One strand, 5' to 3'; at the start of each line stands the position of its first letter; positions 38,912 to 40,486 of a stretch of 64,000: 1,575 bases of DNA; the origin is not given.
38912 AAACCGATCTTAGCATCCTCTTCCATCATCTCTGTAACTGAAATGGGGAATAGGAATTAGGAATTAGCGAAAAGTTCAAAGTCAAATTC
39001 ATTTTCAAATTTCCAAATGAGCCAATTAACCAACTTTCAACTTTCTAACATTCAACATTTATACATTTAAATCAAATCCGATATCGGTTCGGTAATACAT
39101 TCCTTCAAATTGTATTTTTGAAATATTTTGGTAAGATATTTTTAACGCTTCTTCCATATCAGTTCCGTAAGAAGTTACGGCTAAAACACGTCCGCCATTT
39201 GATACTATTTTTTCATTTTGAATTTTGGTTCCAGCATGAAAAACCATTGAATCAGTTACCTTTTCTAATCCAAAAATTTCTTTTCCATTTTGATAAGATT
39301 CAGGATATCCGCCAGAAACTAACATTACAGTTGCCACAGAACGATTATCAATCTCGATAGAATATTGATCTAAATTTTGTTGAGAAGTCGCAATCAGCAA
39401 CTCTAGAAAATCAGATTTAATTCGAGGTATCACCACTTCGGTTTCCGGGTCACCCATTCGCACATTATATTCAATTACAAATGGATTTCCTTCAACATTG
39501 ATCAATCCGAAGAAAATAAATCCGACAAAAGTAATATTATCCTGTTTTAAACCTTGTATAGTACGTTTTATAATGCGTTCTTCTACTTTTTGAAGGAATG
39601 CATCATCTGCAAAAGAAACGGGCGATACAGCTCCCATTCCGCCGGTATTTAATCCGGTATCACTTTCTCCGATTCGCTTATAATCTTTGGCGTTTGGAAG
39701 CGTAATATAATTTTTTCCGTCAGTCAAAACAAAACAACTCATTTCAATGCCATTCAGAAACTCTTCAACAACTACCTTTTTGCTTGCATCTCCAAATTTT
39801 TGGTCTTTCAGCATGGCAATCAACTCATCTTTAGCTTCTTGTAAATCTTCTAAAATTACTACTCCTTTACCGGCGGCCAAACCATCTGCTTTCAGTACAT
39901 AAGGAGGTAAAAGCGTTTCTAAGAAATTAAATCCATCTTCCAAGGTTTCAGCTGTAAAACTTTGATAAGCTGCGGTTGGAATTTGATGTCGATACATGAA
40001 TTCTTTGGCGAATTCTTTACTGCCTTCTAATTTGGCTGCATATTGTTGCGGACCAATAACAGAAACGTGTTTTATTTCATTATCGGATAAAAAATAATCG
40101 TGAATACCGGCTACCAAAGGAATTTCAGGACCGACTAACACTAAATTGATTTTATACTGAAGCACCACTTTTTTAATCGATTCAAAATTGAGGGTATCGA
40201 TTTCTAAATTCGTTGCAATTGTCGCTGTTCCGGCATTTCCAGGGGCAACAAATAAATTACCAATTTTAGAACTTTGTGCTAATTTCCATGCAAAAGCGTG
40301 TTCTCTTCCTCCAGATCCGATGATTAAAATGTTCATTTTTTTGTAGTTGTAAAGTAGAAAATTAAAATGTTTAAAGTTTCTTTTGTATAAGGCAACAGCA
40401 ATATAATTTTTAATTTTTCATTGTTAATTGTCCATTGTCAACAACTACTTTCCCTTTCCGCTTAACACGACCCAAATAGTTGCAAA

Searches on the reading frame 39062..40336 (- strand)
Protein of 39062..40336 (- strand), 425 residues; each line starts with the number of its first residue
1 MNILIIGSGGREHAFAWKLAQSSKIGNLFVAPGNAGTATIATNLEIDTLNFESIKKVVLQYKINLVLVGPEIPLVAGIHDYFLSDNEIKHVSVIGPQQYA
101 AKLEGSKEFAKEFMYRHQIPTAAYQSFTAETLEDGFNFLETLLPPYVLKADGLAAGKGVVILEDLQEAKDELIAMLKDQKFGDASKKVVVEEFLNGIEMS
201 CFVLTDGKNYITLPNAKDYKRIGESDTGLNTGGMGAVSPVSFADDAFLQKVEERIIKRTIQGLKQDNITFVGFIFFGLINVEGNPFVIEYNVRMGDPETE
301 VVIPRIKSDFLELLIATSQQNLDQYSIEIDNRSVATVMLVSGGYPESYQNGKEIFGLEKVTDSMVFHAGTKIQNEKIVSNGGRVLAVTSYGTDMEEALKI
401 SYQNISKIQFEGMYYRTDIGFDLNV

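Call 17: search_protein_families(library=pfam, proteins=[window:39062-40336:-], max_evalue=0.001)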
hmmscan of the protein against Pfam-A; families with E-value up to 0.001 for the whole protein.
window:39062-40336:- (425 aa): 4 families
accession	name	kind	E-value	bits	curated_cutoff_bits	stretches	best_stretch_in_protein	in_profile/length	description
PF01071.24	GARS_A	-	7.5e-67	225.4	27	1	105-299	1-194/194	Phosphoribosylglycinamide synthetase, ATP-grasp (A) domain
PF02844.21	GARS_N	-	1.2e-33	116.2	29.5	1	1-104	1-100/100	Phosphoribosylglycinamide synthetase, N domain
PF02843.22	GARS_C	-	1.2e-31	109.3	34.8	1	335-421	2-91/92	Phosphoribosylglycinamide synthetase, C domain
PF02786.22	CPSase_L_D2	-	0.00017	21.6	19.8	1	107-294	2-180/211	Carbamoyl-phosphate synthase L chain, ATP binding domain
